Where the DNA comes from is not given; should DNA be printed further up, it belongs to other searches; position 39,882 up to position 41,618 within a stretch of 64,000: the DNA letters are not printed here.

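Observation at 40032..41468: HprK-like kinase domain fused in-frame to the lasso B2 leader peptidase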

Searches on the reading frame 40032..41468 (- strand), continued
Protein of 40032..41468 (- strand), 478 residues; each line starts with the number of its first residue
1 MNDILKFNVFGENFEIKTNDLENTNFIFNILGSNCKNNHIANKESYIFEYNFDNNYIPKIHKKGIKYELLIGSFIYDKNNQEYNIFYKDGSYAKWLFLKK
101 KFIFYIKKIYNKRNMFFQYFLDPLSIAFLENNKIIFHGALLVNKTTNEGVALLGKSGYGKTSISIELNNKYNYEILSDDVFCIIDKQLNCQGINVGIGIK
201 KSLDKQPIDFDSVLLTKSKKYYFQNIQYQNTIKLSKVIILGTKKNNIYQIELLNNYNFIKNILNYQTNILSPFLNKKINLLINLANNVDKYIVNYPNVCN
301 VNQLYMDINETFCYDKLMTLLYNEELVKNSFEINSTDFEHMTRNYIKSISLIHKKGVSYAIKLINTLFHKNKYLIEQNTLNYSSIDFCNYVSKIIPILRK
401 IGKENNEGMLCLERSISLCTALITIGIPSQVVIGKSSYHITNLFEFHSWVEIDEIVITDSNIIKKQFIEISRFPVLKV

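Call 65: fold_search(model_id=the predicted structure, library=pdb)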
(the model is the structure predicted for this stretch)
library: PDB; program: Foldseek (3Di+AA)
matches with E <= 10: 348; with E <= 0.001: 61
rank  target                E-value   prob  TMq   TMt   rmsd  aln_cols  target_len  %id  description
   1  3dt4_C                9.9e-05  1.00  0.26  0.21   8.5       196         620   12  The structure of rat cytosolic PEPCK in complex with oxalate and GTP (released 2008-08-26)
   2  2rk7_A                1.1e-04  1.00  0.27  0.21   8.6       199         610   12  The Structure of rat cytosolic PEPCK in complex with oxalate (released 2008-01-29)
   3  9a4u_A                1.2e-04  1.00  0.22  0.20   7.5       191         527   11  Integrative model of PCKA-QOX2 by crosslinking MS and deep learning (released 2024-09-18)
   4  4gnm                  1.3e-04  1.00  0.26  0.21   8.3       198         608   12  Structure of rat cytosolic PEPCK Ld_2g in complex with oxalate and GTP (released 2013-07-03)
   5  1oen                  1.5e-04  1.00  0.21  0.20   7.9       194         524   12  PHOSPHOENOLPYRUVATE CARBOXYKINASE (released 1996-11-08)
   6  2rk8_B                1.7e-04  1.00  0.26  0.21   8.5       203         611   12  The Structure of rat cytosolic PEPCK in complex with phosphonoformate (released 2008-01-29)
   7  2rka_C                1.8e-04  1.00  0.27  0.21   8.5       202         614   12  The Structure of rat cytosolic PEPCK in complex with phosphoglycolate (released 2008-01-29)
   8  4gnl                  1.8e-04  1.00  0.27  0.22   7.8       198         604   12  Structure of rat cytosolic PEPCK Ld_2g in complex with PEP and GDP (released 2013-07-03)
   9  3moh_A                1.9e-04  1.00  0.26  0.21   8.4       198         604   13  The structure of rat cytosolic PEPCK mutant A467G in complex with phosphoglycolate and GDP (released 2010-06-02)
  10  3mof_A                2.0e-04  1.00  0.26  0.21   8.4       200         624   12  The structure of rat cytosolic PEPCK mutant A467G in complex with oxalate and GTP (released 2010-06-02)
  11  3mof_B                2.0e-04  1.00  0.25  0.20   8.3       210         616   10  The structure of rat cytosolic PEPCK mutant A467G in complex with oxalate and GTP (released 2010-06-02)
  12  1m51                  2.2e-04  1.00  0.27  0.22   8.3       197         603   11  PEPCK complex with a GTP-competitive inhibitor (released 2003-09-30)
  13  4gnq                  2.2e-04  1.00  0.26  0.21   8.5       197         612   12  Structure of rat cytosolic PEPCK Ld_3g in complex with oxalate and GTP (released 2013-07-03)
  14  2rk7_B                2.3e-04  1.00  0.25  0.20   7.1       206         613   11  The Structure of rat cytosolic PEPCK in complex with oxalate (released 2008-01-29)
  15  5fh4                  2.4e-04  1.00  0.27  0.21   8.3       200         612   12  The structure of rat cytosolic PEPCK variant E89D in complex with beta-sulfopyruvate and GTP (released 2016-11-09)
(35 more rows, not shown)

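Call 68: search_protein_families(library=pfam, proteins=[L005:5935-7566:+, L003:3872-5182:-, L010:5865-7001:+, L010:7041-8570:+], max_evalue=0.1)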
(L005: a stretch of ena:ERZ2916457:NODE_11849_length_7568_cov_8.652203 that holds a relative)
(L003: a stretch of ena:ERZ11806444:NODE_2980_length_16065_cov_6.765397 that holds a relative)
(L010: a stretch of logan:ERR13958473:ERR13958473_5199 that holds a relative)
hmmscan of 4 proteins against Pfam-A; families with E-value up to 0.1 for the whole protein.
L005:5935-7566:+ (544 aa): 2 families
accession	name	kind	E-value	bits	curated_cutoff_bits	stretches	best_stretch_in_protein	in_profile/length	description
PF14907.12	NTP_transf_5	-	2.1e-21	77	31.2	1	48-271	49-238/249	Uncharacterised nucleotidyltransferase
PF06452.16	CBM9_1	-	0.00029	21.2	23.4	1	445-543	85-180/185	Carbohydrate family 9 binding domain-like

L003:3872-5182:- (436 aa): 1 family
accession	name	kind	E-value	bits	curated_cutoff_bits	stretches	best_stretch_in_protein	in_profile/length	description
PF14464.11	Prok-JAB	-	9e-05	22.8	25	1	352-385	69-103/114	Prokaryotic homologs of the JAB domain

L010:5865-7001:+ (378 aa): 2 families
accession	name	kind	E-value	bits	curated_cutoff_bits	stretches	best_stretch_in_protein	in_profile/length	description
PF05050.19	Methyltransf_21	-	3.9e-11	43.8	22.7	1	200-335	1-151/173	Methyltransferase FkbM domain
PF20425.4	Neurobeachin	-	0.015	14.7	23.1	1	120-177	105-162/423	Neurobeachin alpha solenoid region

L010:7041-8570:+ (509 aa): 1 family
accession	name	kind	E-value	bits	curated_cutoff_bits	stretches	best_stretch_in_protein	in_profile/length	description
PF14907.12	NTP_transf_5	-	2.7e-20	73.4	31.2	1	86-259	63-215/249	Uncharacterised nucleotidyltransferase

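Call 73: find_encoding_contigs(protein=P0011, flank=7000, max_places=2)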
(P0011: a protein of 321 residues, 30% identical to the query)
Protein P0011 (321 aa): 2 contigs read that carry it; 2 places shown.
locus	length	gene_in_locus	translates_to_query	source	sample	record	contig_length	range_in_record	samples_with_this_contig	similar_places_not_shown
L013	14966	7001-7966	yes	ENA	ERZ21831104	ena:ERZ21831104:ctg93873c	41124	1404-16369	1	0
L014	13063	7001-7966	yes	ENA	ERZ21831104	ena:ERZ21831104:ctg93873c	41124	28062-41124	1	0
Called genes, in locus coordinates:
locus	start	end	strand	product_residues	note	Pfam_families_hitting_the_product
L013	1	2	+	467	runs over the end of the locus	?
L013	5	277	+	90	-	PF05402:PqqD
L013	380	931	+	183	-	PF01527:HTH_Tnp_1, PF13518:HTH_28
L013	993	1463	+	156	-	PF00665:rve, PF13683:rve_3 (weak)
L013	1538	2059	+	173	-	PF13471:Transglut_core3 (weak)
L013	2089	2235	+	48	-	-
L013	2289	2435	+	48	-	-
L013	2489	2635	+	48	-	-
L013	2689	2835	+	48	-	-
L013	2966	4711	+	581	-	PF00664:ABC_membrane, PF00005:ABC_tran, PF02463:SMC_N (faint)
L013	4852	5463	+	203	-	PF01527:HTH_Tnp_1, PF13518:HTH_28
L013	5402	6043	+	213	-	PF00665:rve, PF13333:rve_2 (faint), PF13683:rve_3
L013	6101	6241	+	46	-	-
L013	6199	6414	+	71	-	-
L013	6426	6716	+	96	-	-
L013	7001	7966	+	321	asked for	-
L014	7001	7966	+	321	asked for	-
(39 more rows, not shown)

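Call 74: find_encoding_contigs(protein=P0016, flank=7000, max_places=2)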
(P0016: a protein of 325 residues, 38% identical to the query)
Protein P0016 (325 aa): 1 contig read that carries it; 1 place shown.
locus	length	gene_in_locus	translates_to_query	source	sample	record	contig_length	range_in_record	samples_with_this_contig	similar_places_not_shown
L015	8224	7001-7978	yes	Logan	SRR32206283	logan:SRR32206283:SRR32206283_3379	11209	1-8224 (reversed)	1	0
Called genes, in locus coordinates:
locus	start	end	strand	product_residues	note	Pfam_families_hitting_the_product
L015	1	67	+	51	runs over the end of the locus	-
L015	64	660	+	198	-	PF04647:AgrB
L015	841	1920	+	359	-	PF14907:NTP_transf_5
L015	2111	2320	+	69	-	-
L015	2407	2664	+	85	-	PF05402:PqqD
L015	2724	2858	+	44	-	-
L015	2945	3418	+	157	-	PF13471:Transglut_core3 (weak)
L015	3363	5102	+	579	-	PF00733:Asn_synthase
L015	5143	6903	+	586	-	PF00664:ABC_membrane, PF00005:ABC_tran, PF02463:SMC_N, PF13304:AAA_21 (weak), PF09818:ABC_ATPase (weak)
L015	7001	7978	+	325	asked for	-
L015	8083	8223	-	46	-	?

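Call 75: find_encoding_contigs(protein=P0025, flank=7000, max_places=2)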
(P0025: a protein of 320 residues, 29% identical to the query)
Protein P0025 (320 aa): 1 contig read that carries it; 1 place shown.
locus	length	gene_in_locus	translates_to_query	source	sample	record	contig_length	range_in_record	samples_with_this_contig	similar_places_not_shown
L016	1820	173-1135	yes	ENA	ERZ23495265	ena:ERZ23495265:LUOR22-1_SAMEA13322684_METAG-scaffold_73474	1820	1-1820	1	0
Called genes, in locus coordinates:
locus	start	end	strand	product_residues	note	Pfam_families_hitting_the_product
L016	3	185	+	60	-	?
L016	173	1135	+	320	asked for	-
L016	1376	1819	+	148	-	?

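Call 79: find_encoding_contigs(protein=P0024, flank=7000, max_places=2)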
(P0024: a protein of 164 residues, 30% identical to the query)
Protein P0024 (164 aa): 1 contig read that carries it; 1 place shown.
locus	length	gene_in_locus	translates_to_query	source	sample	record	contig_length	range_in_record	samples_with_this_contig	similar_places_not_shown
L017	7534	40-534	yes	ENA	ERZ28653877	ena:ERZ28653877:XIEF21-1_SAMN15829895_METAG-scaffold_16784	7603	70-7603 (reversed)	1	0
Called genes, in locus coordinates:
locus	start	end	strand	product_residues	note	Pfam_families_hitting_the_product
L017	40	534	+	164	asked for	PF13471:Transglut_core3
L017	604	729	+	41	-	-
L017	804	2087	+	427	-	PF13353:Fer4_12 (weak), PF04055:Radical_SAM (weak)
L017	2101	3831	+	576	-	PF00664:ABC_membrane, PF00005:ABC_tran, PF13555:AAA_29 (weak)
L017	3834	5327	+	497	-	PF14907:NTP_transf_5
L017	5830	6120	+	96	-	-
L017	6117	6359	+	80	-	PF20124:DUF6514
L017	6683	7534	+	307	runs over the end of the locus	?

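Call 80: find_encoding_contigs(protein=P0021, flank=7000, max_places=2)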
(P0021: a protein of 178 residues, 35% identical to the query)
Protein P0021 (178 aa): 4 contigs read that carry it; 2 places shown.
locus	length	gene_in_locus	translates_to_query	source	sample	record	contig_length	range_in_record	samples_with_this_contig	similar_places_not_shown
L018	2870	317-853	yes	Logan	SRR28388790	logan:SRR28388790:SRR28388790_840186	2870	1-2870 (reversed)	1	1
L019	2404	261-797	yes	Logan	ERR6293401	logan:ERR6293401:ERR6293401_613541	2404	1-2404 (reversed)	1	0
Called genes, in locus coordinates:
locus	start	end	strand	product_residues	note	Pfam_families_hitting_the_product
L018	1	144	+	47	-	?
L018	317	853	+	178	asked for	PF01841:Transglut_core (weak), PF13471:Transglut_core3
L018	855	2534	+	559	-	PF00733:Asn_synthase, PF03054:tRNA_Me_trans (weak), PF06508:QueC (faint)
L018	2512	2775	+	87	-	PF05402:PqqD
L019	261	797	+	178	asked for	PF01841:Transglut_core (weak), PF13471:Transglut_core3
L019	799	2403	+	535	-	?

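Call 85: find_related_loci(query=window:40032-41468:-, collection=genome_contigs, flank=7000)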
Query window:40032-41468:- (478 aa) in genome_contigs; peptide patterns used: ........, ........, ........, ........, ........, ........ (x = any residue, [..] = any of these).
179 stretches matched a pattern, but none encodes a relative of the query by tblastn (E <= 1e-3).

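Call 87: find_homologous_proteins(query=A6, max_evalue=0.00001)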
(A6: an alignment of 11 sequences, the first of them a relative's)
Query A6 (11 sequences) (323 aa, profile of the alignment): 18 proteins with E <= 0.00001 among 8000 candidates.
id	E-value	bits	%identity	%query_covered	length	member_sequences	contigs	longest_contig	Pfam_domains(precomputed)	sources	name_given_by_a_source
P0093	1.6e-132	460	48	99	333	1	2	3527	-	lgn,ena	-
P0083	1.8e-123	430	100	100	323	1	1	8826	-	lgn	-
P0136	2.0e-123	430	43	99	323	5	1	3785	-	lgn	-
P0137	7.0e-121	421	46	99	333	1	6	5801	-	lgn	-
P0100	3.6e-118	413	35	97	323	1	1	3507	-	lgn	-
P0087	2.3e-113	397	41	93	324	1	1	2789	-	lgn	-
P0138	5.5e-106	372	38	99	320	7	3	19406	-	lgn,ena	-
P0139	8.6e-106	372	37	99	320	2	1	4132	-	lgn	-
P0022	3.2e-101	357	31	99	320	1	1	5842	-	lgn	-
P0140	2.6e-93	331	37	93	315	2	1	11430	-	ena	-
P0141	4.9e-84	300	40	87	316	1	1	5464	PF27840.1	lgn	-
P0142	4.2e-83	297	38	96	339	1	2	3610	-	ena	-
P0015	3.4e-78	281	39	77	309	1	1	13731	PF27840.1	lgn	-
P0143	2.5e-30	124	27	65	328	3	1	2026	-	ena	-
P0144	5.5e-13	67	36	24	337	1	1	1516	PF13671.13,PF07475.18,PF27840.1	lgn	-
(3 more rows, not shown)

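Call 94: find_encoding_contigs(protein=P0138, flank=8000, max_places=1)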
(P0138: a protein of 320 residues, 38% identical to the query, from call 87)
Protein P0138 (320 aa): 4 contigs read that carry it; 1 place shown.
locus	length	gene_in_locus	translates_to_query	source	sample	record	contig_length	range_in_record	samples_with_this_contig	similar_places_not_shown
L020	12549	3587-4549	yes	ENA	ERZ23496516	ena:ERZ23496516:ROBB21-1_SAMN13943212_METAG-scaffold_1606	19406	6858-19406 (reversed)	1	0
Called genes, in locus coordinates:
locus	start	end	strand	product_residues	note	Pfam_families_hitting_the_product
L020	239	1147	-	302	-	PF13560:HTH_31 (weak), PF01381:HTH_3, PF17765:MLTR_LBD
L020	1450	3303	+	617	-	PF00733:Asn_synthase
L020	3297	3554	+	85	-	PF05402:PqqD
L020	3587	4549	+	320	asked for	-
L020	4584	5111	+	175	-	PF13471:Transglut_core3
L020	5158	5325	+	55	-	-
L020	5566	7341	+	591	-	PF00664:ABC_membrane, PF00005:ABC_tran, PF02463:SMC_N (weak)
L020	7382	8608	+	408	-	PF14907:NTP_transf_5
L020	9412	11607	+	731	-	PF07719:TPR_2 (faint), PF13174:TPR_6 (faint), PF13428:TPR_14 (faint), PF13432:TPR_16 (faint), PF14559:TPR_19 (faint), PF01464:SLT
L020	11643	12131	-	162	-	-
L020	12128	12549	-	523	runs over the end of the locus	PF13175:AAA_15, PF13304:AAA_21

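Call 95: find_encoding_contigs(protein=P0015, flank=8000, max_places=1)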
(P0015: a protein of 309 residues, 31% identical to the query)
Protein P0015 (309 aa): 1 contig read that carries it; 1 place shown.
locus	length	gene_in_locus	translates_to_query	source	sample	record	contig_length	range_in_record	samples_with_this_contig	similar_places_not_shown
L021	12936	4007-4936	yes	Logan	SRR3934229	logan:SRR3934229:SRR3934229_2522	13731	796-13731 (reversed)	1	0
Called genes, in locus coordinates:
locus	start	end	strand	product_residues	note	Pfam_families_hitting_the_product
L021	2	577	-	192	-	?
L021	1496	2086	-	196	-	-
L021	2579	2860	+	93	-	PF00550:PP-binding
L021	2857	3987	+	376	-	PF14907:NTP_transf_5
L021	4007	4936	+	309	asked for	PF27840:ScmC (faint)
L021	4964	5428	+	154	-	PF13471:Transglut_core3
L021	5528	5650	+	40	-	-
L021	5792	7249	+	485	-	PF04055:Radical_SAM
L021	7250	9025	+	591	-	PF00664:ABC_membrane, PF00005:ABC_tran, PF02463:SMC_N (weak)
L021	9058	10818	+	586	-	PF13537:GATase_7 (faint), PF00733:Asn_synthase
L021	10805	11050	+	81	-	PF05402:PqqD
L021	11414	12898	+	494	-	PF00501:AMP-binding, PF13193:AMP-binding_C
